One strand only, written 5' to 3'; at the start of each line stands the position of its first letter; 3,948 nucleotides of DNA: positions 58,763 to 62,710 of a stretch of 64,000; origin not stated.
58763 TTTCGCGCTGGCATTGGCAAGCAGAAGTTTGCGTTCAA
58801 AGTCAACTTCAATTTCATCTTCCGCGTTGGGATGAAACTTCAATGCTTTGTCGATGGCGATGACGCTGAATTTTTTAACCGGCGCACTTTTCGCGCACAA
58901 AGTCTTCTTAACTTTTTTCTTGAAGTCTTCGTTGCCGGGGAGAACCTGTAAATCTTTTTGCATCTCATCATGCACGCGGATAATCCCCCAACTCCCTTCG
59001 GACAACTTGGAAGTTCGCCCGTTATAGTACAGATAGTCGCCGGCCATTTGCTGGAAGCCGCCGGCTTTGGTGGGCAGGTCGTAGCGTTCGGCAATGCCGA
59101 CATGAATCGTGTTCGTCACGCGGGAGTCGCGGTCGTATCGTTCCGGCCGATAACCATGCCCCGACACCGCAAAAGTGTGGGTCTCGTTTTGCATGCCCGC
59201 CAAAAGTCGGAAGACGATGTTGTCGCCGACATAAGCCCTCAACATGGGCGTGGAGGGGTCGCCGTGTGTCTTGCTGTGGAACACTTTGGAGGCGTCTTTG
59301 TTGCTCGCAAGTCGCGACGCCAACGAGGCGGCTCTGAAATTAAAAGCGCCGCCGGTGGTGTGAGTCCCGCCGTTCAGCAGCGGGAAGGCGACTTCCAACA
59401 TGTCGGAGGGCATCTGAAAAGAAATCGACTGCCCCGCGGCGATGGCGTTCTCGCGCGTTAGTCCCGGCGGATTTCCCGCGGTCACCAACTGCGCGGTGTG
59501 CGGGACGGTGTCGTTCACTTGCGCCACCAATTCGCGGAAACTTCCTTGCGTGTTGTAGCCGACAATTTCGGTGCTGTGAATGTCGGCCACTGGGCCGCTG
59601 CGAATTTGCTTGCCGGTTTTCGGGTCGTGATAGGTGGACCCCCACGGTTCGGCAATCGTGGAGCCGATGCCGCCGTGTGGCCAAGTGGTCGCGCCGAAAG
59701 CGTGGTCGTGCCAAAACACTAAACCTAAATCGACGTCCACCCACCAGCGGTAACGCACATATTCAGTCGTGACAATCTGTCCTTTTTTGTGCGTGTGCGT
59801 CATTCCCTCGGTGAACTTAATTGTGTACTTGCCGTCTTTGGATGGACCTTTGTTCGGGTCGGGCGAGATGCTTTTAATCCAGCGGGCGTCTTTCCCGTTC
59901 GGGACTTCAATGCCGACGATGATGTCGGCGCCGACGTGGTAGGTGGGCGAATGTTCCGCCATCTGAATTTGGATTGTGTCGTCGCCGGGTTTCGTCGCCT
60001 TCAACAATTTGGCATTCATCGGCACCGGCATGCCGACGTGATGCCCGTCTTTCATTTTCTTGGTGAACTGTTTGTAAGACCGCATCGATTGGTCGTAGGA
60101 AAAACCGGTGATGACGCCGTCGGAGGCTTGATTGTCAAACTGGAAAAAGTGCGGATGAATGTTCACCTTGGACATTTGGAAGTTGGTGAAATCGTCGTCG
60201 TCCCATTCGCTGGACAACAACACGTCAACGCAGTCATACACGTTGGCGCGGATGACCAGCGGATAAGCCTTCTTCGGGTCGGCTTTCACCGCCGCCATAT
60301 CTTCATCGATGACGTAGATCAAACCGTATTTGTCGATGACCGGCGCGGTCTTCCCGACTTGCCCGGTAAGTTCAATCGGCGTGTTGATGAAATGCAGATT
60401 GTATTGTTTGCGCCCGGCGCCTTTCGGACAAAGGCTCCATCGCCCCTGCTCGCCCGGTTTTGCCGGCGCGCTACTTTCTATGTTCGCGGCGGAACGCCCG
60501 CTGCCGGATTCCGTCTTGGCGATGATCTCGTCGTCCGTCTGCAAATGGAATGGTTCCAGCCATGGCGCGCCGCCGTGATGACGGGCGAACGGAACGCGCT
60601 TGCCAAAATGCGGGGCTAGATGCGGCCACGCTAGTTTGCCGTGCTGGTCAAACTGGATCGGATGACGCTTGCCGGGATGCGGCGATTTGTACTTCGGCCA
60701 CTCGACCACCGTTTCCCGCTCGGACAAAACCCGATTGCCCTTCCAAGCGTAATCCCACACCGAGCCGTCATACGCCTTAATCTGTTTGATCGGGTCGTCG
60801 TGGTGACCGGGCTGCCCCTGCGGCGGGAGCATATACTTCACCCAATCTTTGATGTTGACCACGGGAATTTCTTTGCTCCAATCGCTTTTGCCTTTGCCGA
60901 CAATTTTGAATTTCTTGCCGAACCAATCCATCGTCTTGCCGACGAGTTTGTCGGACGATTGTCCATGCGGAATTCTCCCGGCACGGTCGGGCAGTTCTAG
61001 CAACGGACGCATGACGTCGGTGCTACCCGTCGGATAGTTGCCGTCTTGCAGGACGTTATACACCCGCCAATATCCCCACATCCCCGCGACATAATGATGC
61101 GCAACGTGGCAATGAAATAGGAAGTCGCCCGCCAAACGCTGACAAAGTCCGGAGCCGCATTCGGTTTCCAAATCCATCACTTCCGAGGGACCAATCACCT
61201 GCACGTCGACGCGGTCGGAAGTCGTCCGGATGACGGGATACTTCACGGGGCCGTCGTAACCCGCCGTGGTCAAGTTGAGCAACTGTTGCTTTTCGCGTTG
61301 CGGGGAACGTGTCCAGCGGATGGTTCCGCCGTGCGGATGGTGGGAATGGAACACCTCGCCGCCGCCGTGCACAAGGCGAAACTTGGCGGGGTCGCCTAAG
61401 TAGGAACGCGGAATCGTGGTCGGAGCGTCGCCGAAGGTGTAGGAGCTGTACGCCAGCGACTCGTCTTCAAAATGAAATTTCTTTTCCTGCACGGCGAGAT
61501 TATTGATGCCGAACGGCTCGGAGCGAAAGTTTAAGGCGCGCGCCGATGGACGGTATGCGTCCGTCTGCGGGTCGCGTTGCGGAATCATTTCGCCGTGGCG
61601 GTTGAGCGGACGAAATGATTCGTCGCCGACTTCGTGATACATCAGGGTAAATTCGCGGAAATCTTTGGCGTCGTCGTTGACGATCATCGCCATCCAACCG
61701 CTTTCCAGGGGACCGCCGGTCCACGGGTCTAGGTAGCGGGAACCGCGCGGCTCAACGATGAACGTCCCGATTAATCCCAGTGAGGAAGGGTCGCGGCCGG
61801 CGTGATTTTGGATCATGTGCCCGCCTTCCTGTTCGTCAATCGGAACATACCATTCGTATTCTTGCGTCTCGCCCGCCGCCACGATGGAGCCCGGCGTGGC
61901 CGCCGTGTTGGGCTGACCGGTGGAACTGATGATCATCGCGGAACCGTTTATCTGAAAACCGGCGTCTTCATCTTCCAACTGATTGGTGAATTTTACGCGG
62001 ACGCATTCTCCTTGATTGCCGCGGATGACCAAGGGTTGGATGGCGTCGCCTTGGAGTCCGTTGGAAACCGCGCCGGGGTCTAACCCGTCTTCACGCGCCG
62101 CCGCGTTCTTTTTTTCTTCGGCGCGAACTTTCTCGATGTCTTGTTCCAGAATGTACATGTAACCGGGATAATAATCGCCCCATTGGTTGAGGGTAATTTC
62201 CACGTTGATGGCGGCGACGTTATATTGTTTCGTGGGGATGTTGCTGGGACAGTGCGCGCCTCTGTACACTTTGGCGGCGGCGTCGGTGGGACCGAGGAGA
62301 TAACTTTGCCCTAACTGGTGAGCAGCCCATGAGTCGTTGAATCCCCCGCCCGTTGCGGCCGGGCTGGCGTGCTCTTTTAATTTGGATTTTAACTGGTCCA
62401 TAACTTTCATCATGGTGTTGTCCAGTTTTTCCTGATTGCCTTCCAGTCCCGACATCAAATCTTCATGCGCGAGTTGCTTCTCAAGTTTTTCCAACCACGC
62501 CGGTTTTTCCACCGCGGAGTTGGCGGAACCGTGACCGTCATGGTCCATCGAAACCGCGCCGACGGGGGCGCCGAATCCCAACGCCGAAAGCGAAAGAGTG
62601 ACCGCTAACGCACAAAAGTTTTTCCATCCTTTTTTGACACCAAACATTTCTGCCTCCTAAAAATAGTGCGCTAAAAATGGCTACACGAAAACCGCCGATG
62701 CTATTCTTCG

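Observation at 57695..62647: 1650-aa MCO with three tandem modules and an apparently permuted distribution of copper-ligand motifs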

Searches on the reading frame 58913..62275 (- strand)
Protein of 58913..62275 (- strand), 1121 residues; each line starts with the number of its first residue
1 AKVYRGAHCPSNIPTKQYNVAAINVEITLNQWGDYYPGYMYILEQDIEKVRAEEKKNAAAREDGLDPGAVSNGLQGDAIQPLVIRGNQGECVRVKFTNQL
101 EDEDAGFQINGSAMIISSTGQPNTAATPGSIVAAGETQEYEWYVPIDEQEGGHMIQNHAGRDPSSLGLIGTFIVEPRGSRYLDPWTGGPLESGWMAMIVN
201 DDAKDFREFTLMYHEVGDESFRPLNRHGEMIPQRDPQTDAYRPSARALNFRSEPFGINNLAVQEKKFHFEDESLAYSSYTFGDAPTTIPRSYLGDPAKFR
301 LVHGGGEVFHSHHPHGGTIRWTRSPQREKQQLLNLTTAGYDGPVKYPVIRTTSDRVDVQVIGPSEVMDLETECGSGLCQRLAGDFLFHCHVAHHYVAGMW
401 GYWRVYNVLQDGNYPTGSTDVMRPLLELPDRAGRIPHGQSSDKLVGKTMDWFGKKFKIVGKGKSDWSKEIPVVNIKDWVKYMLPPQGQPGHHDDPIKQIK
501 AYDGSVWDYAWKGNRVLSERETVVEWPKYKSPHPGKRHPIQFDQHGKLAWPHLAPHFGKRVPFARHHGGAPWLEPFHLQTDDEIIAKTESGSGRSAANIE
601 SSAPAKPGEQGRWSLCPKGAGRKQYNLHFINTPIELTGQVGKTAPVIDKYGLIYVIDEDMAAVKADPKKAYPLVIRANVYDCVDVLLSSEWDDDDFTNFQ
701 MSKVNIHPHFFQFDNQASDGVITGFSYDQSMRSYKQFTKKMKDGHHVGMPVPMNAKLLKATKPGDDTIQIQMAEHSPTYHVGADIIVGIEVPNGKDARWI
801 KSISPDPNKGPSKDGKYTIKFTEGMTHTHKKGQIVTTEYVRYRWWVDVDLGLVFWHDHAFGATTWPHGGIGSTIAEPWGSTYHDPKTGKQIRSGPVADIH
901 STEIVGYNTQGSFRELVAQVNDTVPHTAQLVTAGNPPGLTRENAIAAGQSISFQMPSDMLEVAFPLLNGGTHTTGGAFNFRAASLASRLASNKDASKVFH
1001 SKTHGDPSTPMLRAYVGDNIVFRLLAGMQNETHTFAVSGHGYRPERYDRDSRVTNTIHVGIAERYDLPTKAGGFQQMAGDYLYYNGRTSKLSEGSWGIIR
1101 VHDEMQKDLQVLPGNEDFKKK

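Call 39: search_protein_representatives(protein=window:58913-62275:-)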
Query: 1121 residues. Proteins with E-value up to 0.001 (for the whole library): 1859; up to 1e-10: 1168; up to 1e-30: 397. The best 150 are listed.
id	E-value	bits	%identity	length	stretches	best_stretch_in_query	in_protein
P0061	0.0e+00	2184.0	67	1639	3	3-1119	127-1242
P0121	0.0e+00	1143.6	47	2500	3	3-1120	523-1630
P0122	3.1e-292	989.1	44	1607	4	6-929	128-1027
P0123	2.0e-254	864.0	44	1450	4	8-939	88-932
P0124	1.0e-244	831.8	43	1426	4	5-927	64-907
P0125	1.2e-222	758.6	40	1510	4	7-931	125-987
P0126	1.5e-218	745.1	41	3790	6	9-573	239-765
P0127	1.9e-216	738.2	47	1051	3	7-736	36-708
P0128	8.6e-215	732.7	41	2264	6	5-736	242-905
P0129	4.0e-214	730.4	42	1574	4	16-901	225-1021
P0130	8.8e-212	722.7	41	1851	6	8-744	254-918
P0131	1.7e-210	718.5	41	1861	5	15-574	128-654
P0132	3.6e-208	710.7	41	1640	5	7-577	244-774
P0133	3.7e-202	690.8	44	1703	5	9-738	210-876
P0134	4.0e-201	687.4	40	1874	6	9-574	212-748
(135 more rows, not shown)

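Call 59: predict_structure(alignment_id=A1)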
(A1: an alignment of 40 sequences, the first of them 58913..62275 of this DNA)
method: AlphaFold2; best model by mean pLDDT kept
length: 1121 residues; sequences in the alignment: 40
mean_pLDDT: 66.6   pTM: 0.64
mean pLDDT of the five models: 66.6, 63.5, 60.5, 57.6, 56.0
residues with pLDDT >= 90: 126; 70-90: 446; 50-70: 275; < 50: 274
segments of 3 or more residues with pLDDT < 50: 1-5, 217-220, 232-244, 305-363, 370-403, 407-409, 551-553, 555-562, 567-571, 707-728, 742-747, 854-867, 922-977, 1027-1033, 1039-1063, 1087-1093
pLDDT, mean of each block of 10 residues (from residue 1): 54 90 83 76 93 85 65 69 91 94 86 85 83 92 84 78 71 90 89 89 82 57 68 39 56 56 63 55 64 69 50 33 35 40 31 29 51 46 39 41 48 58 76 74 89 80 81 85 69 61 69 86 66 77 72 48 50 54 58 60 68 64 81 78 74 81 87 81 80 59 51 28 39 76 52 89 91 81 83 81 82 87 86 88 66 43 41 75 90 89 65 80 33 37 38 28 26 41 69 78 82 89 60 49 29 31 63 79 57 66 90 84 65
secondary structure, 60 per line:
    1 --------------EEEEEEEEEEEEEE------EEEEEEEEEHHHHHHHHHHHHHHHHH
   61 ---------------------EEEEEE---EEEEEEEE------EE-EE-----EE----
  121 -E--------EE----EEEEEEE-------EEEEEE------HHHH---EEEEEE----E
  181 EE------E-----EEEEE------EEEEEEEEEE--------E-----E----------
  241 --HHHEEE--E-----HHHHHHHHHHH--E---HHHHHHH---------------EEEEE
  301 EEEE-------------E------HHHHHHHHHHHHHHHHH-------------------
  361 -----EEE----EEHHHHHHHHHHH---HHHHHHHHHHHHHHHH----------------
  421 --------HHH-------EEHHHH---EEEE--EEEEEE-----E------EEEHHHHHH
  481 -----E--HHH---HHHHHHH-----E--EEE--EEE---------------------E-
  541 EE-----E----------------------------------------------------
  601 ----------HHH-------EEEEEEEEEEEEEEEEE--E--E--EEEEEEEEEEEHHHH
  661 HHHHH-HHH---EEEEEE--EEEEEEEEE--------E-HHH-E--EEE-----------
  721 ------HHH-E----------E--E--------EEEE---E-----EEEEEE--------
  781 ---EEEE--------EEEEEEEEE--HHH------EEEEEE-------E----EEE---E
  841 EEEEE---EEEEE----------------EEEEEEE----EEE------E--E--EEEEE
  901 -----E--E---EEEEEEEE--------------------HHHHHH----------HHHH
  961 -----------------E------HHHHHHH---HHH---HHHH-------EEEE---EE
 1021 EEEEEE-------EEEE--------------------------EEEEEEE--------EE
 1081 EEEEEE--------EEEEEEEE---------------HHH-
elements in order (helices of 4 or more, strands of 3 or more residues): E15-28 E35-43 H44-60 E82-87 E91-98 E137-143 E151-156 H163-166 E170-175 E180-182 E195-199 E206-215 E246-248 H257-267 H274-280 E296-304 H325-341 E366-368 H375-385 H389-404 H441-444 E448-451 E454-459 E472-474 H475-480 H495-501 E510-512 E515-517 E621-637 E646-656 H657-665 E673-678 E681-689 E707-709 E754-757 E767-772 E784-787 E796-804 E816-821 E834-836 E840-845 E849-853 E870-876 E881-883 E896-900 E913-920 H941-946 H957-960 H985-991 H1001-1004 E1012-1015 E1019-1026 E1034-1037 E1064-1070 E1079-1086 E1095-1102

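Call 63: fold_search(model_id=the predicted structure, library=pdb)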
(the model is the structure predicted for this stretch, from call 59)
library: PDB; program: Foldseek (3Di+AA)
matches with E <= 10: 1491; with E <= 0.001: 508
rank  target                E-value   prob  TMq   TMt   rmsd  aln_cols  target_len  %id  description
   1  9bxa_A                1.2e-42  1.00  0.26  0.24  22.1      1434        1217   18  Structure of Mnx H340A complex from Bacillus sp. PL-12 (released 2024-08-07)
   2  8fdg                  5.4e-12  1.00  0.30  0.24  20.3      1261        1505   10  Cryo-EM structure of coagulation factor V short (released 2023-03-15)
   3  7kve                  6.1e-12  1.00  0.16  0.14  25.8      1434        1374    8  Cryo-EM structure of human Factor V at 3.3 Angstrom resolution (released 2021-03-10)
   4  4enz                  1.1e-11  1.00  0.23  0.24  21.9      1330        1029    9  Structure of human ceruloplasmin at 2.6 A resolution (released 2013-04-17)
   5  5n0k                  1.9e-11  1.00  0.31  0.33  13.4      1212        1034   10  Rat ceruloplasmin orthorhombic form (released 2017-12-13)
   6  9mot_A                1.0e-10  1.00  0.30  0.46  17.5      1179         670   10  Cryo-EM structure of factor Va bound to activated protein C (released 2025-05-21)
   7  4bxs_V                2.8e-10  1.00  0.29  0.27  14.3      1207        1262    9  Crystal Structure of the Prothrombinase Complex from the Venom of Pseudonaja Textilis (released 2013-07-31)
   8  8tn9                  5.8e-10  1.00  0.18  0.16  25.2      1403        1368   10  Structural architecture of the acidic region of the B domain of coagulation factor V (released 2023-10-04)
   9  6mf0_A                1.4e-09  1.00  0.29  0.26  16.2      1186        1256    8  Crystal Structure Determination of Human/Porcine Chimera Coagulation Factor VIII (released 2019-09-11)
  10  4ejx_A                1.6e-09  1.00  0.30  0.32  13.9      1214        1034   10  Structure of ceruloplasmin-myeloperoxidase complex (released 2013-04-10)
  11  6mf0_B                2.4e-09  1.00  0.30  0.27  15.6      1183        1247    7  Crystal Structure Determination of Human/Porcine Chimera Coagulation Factor VIII (released 2019-09-11)
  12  7k66_A                3.2e-09  1.00  0.21  0.19  23.0      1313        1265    9  Structure of Blood Coagulation Factor VIII in Complex with an Anti-C1 Domain Pathogenic Antibody Inhibitor (released 2020-10-14)
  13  7kbt_A                6.5e-09  1.00  0.30  0.27  16.5      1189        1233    7  Factor VIII in complex with the anti-C2 domain antibody, G99 (released 2020-11-18)
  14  6mf2_A                9.6e-09  1.00  0.22  0.20  21.8      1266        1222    9  Improved Model of Human Coagulation Factor VIII (released 2019-09-11)
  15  1aoz_A                1.1e-08  1.00  0.15  0.29   6.9       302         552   16  REFINED CRYSTAL STRUCTURE OF ASCORBATE OXIDASE AT 1.9 ANGSTROMS RESOLUTION (released 1993-10-31)
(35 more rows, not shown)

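Call 83: find_related_loci(query=A1, collection=genome_contigs, flank=10000)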
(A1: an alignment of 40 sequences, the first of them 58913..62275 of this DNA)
Query A1 (1121 aa) in genome_contigs; peptide patterns used: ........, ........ (x = any residue, [..] = any of these).
600 stretches matched a pattern (row limit reached: there are more); 580 encode a relative of the query (tblastn E <= 1e-3); the best 80 are kept; 77 distinct loci.
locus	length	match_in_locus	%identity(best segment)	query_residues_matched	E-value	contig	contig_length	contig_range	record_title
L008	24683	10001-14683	93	1-1121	0e+0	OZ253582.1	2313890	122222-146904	MAG: Nitrospinales bacterium isolate d88e25f9-fceb-4c12-a94a-4a5aae773960 genome assembly, chromosome: 1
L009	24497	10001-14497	92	1-1121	0e+0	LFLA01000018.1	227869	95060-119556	MAG: Nitrospina sp. LS_NOB contig1050, whole genome shotgun sequence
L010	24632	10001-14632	91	1-1121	0e+0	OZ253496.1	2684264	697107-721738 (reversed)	MAG: Nitrospinales bacterium isolate df65dd65-b23d-4177-8dc5-9078cc071d11 genome assembly, chromosome: 1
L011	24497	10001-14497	91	1-1121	0e+0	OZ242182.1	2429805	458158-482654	MAG: Nitrospinales bacterium isolate ec82e2e8-b931-44c7-adfe-dcca6f622aa9 genome assembly, chromosome: 1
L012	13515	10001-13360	87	1-1121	0e+0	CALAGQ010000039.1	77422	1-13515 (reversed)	MAG TPA_asm: uncultured Nitrospina sp. isolate ERR2206756_bin.76_CONCOCT_v1.1_MAG genome assembly, contig: ERZ887841.62,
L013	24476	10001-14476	87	1-1118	0e+0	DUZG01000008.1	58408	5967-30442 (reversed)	MAG TPA_asm: Nitrospinota bacterium isolate MAG_09705_ntspn_70 Ga0115000_10000180, whole genome shotgun sequence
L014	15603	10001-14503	85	1-1121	0e+0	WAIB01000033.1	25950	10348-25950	MAG: Nitrospinota bacterium isolate GoM_MAG_111B NODE_33_length_25950_cov_3.327912, whole genome shotgun sequence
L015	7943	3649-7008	85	1-1121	0e+0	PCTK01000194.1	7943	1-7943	MAG: Nitrospinae bacterium CG22_combo_CG10-13_8_21_14_all_47_10 CG22_scaffold_7052_c, whole genome shotgun sequence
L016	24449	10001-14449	83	2-1121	0e+0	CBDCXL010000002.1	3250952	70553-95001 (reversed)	MAG: Nitrospinales bacterium isolate 4e79c772-6b72-4db0-bd25-b8212fbdc190 genome assembly, contig: contig_2, whole genom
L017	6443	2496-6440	82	1-1121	0e+0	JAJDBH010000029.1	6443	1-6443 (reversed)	MAG: Nitrospinaceae bacterium isolate OFTM387 OFTM387_28, whole genome shotgun sequence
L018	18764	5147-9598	82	1-1121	0e+0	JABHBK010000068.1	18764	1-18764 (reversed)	MAG: Nitrospina sp. isolate SI036_bin78 k141_689546, whole genome shotgun sequence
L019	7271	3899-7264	83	1-1121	0e+0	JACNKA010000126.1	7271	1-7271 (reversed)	MAG: Nitrospinota bacterium isolate NIOZ-UU48 NIOZ-UU_NODE_12854_length_7271_cov_8.61918, whole genome shotgun sequence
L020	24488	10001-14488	82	2-1121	0e+0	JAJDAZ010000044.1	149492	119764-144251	MAG: Nitrospinaceae bacterium isolate OFTM191 OFTM191_43, whole genome shotgun sequence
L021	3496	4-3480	89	1-1121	0e+0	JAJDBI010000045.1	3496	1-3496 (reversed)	MAG: Nitrospinaceae bacterium isolate OFTM91 OFTM91_44, whole genome shotgun sequence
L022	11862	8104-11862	81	1-1121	0e+0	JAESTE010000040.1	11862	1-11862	MAG: Nitrospinaceae bacterium isolate NORP306 CoAssembly_1119278, whole genome shotgun sequence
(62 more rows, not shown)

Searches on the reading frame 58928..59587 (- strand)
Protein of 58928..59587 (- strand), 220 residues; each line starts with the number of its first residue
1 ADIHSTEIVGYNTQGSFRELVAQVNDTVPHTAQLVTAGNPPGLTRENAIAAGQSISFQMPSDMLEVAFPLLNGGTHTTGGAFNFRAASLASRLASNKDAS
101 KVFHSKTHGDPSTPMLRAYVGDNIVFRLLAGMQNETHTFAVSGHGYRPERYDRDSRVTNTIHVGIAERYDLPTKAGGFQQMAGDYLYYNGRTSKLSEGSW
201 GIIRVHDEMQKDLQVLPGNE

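Call 67: search_protein_families(library=pfam, proteins=[window:58928-59587:-], max_evalue=10)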
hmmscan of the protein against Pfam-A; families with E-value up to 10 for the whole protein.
window:58928-59587:- (220 aa): 1 family
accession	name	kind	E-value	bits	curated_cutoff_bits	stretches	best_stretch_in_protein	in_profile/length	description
PF00394.28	Cu-oxidase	-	0.046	14.3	21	1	111-191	55-136/157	Multicopper oxidase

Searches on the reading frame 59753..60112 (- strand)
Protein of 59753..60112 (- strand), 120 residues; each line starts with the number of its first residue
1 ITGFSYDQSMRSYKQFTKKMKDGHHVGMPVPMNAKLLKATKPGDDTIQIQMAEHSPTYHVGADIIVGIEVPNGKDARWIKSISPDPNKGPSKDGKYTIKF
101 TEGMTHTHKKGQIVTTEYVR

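Call 55: search_protein_families(library=pfam, proteins=[window:59753-60112:-], max_evalue=10)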
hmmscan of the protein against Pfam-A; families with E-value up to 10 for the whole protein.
seq(120 aa): 0 families

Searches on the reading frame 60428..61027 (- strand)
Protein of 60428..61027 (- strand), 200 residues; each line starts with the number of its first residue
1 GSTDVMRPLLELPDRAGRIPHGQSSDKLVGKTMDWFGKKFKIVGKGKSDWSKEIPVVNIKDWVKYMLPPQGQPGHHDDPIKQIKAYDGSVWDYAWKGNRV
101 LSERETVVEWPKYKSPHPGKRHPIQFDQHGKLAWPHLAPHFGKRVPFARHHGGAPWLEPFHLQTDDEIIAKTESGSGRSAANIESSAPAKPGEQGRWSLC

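Call 55: search_protein_families(library=pfam, proteins=[window:60428-61027:-], max_evalue=10)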
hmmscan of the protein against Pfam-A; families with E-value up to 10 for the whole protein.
seq(200 aa): 1 family
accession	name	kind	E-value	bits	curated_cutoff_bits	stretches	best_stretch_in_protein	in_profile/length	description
PF21309.3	C5_CUB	-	0.12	12.9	27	1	158-183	27-52/57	Complement component 5, CUB domain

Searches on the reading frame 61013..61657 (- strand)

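Call 67: search_protein_families(library=pfam, proteins=[window:61013-61657:-], max_evalue=10)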
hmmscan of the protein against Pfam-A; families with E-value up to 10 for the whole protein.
window:61013-61657:- (215 aa): 1 family
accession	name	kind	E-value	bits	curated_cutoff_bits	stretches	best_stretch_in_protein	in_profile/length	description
PF07731.20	Cu-oxidase_2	-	0.36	11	20.4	1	175-199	109-133/137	Multicopper oxidase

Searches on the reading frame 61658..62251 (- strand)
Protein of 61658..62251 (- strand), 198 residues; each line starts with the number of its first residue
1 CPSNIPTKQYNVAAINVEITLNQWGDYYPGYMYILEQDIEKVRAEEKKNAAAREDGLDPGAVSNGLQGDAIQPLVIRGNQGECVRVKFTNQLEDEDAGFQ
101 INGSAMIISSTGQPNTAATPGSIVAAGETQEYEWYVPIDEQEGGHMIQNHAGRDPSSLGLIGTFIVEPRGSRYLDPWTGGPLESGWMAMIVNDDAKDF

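Call 67: search_protein_families(library=pfam, proteins=[window:61658-62251:-], max_evalue=10)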
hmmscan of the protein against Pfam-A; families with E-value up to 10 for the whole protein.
window:61658-62251:- (198 aa): 2 families
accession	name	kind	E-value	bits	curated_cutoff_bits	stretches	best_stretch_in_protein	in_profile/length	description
PF07732.21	Cu-oxidase_3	-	0.0012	19.3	21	1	76-169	29-117/119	Multicopper oxidase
PF01551.29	Peptidase_M23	-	0.035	14.7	28.7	1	107-147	8-48/96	Peptidase family M23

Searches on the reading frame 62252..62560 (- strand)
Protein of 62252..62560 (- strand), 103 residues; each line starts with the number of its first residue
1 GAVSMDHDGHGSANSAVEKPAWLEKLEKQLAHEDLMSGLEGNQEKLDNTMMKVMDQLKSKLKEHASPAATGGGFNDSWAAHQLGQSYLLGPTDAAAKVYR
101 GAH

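Call 55: search_protein_families(library=pfam, proteins=[window:62252-62560:-], max_evalue=10)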
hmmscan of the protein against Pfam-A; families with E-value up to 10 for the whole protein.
seq(103 aa): 3 families
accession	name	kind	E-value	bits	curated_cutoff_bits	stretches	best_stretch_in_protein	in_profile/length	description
PF01442.23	Apolipoprotein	-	0.037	14.1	90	1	24-66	14-58/190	Apolipoprotein A1/A4/E domain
PF09755.14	DUF2046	-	0.051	13.1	24.7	1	16-59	152-193/305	Uncharacterized conserved protein H4 (DUF2046)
PF04614.17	Pex19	-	0.12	12.5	22.2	1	14-60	96-143/249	Pex19 protein family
